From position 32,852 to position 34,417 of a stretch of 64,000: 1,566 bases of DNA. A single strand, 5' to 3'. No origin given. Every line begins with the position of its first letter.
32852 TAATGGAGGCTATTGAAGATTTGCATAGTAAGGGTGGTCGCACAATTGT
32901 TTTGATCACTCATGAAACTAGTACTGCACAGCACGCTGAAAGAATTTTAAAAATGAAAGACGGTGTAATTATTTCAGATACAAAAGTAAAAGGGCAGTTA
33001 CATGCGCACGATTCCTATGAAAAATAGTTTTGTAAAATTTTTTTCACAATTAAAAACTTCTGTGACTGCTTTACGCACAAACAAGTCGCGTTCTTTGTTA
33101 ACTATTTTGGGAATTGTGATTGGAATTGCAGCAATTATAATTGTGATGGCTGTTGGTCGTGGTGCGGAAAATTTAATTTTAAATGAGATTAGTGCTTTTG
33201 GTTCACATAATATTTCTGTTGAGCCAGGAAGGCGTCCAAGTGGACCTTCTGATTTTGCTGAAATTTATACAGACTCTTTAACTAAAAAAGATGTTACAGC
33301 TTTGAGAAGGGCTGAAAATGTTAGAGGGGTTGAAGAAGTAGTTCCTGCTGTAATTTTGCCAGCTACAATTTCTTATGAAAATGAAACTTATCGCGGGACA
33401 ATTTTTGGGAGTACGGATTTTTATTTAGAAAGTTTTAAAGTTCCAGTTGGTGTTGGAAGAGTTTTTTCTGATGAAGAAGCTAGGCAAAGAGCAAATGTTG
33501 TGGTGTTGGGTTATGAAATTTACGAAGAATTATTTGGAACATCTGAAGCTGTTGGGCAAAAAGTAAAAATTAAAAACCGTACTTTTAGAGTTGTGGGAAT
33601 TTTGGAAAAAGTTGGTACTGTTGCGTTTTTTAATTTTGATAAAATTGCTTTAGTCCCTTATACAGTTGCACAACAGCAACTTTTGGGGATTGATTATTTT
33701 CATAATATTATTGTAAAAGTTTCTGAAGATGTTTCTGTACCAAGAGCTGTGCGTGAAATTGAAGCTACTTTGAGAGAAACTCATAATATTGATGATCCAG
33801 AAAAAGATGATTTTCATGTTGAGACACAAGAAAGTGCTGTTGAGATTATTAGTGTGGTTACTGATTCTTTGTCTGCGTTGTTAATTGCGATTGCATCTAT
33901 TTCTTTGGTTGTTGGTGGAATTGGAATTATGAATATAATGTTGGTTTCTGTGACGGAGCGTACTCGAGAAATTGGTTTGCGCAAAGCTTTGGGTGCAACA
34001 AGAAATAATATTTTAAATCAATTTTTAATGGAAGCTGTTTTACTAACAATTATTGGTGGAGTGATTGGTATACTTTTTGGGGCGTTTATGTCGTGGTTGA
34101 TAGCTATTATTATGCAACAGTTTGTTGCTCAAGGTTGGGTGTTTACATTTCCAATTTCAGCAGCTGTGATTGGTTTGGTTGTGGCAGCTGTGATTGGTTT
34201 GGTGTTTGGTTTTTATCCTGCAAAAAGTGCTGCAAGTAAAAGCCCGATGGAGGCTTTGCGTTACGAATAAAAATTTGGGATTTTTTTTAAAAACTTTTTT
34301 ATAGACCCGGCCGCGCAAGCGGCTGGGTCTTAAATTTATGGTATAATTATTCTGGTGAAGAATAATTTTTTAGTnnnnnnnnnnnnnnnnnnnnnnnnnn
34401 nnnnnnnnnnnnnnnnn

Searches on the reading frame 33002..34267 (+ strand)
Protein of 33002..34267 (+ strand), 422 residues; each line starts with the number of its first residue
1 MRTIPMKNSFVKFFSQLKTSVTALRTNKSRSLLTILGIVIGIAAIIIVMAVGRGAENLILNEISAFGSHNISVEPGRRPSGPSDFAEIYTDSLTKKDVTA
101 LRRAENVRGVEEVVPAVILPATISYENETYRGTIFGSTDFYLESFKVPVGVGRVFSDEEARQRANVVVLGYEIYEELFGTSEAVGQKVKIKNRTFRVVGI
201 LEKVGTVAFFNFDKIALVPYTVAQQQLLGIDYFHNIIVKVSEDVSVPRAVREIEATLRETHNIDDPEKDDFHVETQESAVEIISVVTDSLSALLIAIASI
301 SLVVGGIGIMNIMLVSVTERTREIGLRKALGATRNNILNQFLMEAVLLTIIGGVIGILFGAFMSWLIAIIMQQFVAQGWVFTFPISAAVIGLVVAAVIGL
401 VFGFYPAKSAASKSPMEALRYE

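Call 17: find_encoding_contigs(protein=window:33002-34267:+, flank=10000, max_places=4)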
Protein window:33002-34267:+ (422 aa): 5 contigs read that carry it; 3 places shown.
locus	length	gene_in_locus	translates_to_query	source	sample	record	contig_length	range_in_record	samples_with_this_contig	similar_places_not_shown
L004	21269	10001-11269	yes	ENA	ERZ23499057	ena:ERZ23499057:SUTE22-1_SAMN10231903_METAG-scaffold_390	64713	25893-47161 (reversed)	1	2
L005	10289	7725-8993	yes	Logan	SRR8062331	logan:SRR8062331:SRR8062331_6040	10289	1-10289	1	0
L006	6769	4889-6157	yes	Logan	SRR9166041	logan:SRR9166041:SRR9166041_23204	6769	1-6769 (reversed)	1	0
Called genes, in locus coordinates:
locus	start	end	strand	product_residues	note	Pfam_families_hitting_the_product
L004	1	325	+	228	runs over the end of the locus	PF00121:TIM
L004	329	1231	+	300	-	PF07719:TPR_2 (faint), PF13428:TPR_14 (faint), PF23914:TPR_CcmH_CycH (faint), PF00515:TPR_1 (faint), PF13176:TPR_7 (faint), PF13181:TPR_8 (faint), PF13414:TPR_11 (faint), PF21033:RMD1-3 (weak), +3 more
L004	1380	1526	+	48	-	-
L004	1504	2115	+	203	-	PF02661:Fic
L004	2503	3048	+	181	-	-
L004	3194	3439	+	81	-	-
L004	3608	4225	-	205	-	-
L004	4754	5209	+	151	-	PF00293:NUDIX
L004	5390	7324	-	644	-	-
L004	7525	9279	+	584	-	PF25954:Beta-barrel_RND_2 (weak), PF25989:YknX_C (weak)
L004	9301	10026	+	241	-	PF02463:SMC_N (weak), PF00005:ABC_tran, PF13304:AAA_21 (faint)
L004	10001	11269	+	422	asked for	PF12704:MacB_PCD, PF02687:FtsX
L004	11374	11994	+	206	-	PF00482:T2SSF, PF00437:T2SSE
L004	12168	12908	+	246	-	PF18400:Thioredoxin_12 (faint), PF13098:Thioredoxin_2 (weak), PF13462:Thioredoxin_4, PF01323:DSBA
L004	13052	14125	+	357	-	PF21088:MS_channel_1st, PF00924:MS_channel_2nd, PF21082:MS_channel_3rd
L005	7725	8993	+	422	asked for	PF12704:MacB_PCD, PF02687:FtsX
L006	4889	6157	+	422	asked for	PF12704:MacB_PCD, PF02687:FtsX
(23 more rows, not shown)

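Call 40: find_related_loci(query=window:33002-34267:+, collection=metagenome_contigs, flank=10000)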
Query window:33002-34267:+ (422 aa) in metagenome_contigs; peptide patterns used: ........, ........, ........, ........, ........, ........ (x = any residue, [..] = any of these).
600 stretches matched a pattern (row limit reached: there are more); 598 encode a relative of the query (tblastn E <= 1e-3); the best 80 are kept; 80 distinct loci.
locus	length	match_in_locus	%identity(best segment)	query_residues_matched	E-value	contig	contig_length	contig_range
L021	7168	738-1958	53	17-422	1e-135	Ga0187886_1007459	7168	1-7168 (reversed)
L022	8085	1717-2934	49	17-422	2e-130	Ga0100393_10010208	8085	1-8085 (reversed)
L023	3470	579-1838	44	5-422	1e-102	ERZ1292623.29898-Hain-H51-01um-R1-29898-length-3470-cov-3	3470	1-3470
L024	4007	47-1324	43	8-422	6e-98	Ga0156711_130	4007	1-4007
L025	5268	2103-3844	42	6-422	2e-96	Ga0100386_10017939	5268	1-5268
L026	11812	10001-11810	43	5-422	2e-94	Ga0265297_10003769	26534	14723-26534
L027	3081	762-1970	40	13-422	3e-84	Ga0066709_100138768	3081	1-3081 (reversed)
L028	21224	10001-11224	39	6-422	7e-83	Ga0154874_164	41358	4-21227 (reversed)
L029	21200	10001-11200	38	13-422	9e-82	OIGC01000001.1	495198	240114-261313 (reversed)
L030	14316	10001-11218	36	11-422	6e-81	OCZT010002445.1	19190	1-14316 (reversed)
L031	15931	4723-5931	38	12-422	4e-80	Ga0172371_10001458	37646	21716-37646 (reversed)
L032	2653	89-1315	40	17-422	3e-81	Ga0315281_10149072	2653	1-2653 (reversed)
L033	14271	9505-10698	38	17-422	2e-79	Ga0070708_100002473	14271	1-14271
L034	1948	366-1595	36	11-422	3e-83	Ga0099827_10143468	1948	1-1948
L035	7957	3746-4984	36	6-422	2e-79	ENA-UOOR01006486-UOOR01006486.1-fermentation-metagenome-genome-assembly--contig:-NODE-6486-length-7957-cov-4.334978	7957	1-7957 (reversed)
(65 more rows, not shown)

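Call 82: find_homologous_proteins(query=window:33002-34267:+, max_evalue=1e-60)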
Query window:33002-34267:+ (422 aa): 6093 proteins with E <= 1e-60 among 8000 candidates; the best 120 are listed.
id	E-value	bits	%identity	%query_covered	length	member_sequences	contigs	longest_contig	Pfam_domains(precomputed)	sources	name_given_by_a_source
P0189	1.7e-259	879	100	99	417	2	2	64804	PF02687.28,PF12704.15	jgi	-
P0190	4.7e-192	657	75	96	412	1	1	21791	PF02687.28,PF12704.15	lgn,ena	-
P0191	8.1e-189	646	71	100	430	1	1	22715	PF02687.28,PF12704.15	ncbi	-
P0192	4.7e-183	627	70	99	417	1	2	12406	PF02687.28,PF12704.15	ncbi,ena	-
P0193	2.1e-178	612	69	97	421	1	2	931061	PF02687.28,PF12704.15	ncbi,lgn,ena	-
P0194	4.7e-175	601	69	97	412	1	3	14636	PF02687.28,PF12704.15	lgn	-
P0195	3.7e-159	548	64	96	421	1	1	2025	PF02687.28,PF12704.15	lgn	-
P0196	7.3e-153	528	59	96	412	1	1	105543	PF02687.28,PF12704.15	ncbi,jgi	ncbi:MAG: ABC transporter permease [Candidatus Gracilibacteria bacterium]|jgi:putative ABC transport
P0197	1.3e-150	520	58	98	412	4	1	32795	PF02687.28,PF12704.15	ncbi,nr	ncbi:MAG: ABC transporter permease [Candidatus Colwellbacteria bacterium]|nr:ABC transporter permeas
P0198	1.1e-149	517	58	99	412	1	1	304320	PF02687.28,PF12704.15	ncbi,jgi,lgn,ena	ncbi:MAG: ABC transporter permease [Candidatus Gracilibacteria bacterium]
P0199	1.9e-149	516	57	96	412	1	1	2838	PF02687.28,PF12704.15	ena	-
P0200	7.4e-149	514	58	97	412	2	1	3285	PF02687.28,PF12704.15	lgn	-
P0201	3.3e-148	512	59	96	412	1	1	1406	PF02687.28,PF12704.15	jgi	-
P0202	5.3e-148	512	60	96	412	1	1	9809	PF02687.28,PF12704.15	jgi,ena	-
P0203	1.4e-147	510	58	98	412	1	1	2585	PF02687.28,PF12704.15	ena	-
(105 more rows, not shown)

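Call 83: find_encoding_contigs(protein=P0190, flank=10000, max_places=4)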
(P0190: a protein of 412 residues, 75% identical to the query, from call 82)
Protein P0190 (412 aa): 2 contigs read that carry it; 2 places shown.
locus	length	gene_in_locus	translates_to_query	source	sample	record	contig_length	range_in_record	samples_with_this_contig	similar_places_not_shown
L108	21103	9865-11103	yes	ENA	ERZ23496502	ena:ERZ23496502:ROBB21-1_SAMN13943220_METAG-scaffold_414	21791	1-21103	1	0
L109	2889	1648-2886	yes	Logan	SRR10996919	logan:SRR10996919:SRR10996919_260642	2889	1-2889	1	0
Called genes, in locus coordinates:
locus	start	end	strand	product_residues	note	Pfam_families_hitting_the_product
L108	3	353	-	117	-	?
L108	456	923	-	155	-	-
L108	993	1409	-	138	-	-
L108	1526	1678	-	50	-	-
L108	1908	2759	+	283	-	-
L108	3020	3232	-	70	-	-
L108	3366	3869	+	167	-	PF04307:YdjM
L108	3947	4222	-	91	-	-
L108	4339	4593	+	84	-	PF05768:Glrx-like (weak), PF00462:Glutaredoxin, PF13417:GST_N_3 (weak)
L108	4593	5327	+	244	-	PF00005:ABC_tran, PF13304:AAA_21 (faint)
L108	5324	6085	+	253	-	PF01061:ABC2_membrane, PF12698:ABC2_membrane_3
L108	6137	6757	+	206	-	PF18144:SMODS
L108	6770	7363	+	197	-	PF00160:Pro_isomerase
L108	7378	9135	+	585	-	PF25881:HH_YBHG (faint), PF25954:Beta-barrel_RND_2 (faint), PF25967:RND-MFP_C, PF25989:YknX_C (weak)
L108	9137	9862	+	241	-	PF00005:ABC_tran, PF02463:SMC_N (weak), PF13304:AAA_21 (faint)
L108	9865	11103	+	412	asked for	PF12704:MacB_PCD, PF02687:FtsX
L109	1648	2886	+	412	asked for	PF12704:MacB_PCD, PF02687:FtsX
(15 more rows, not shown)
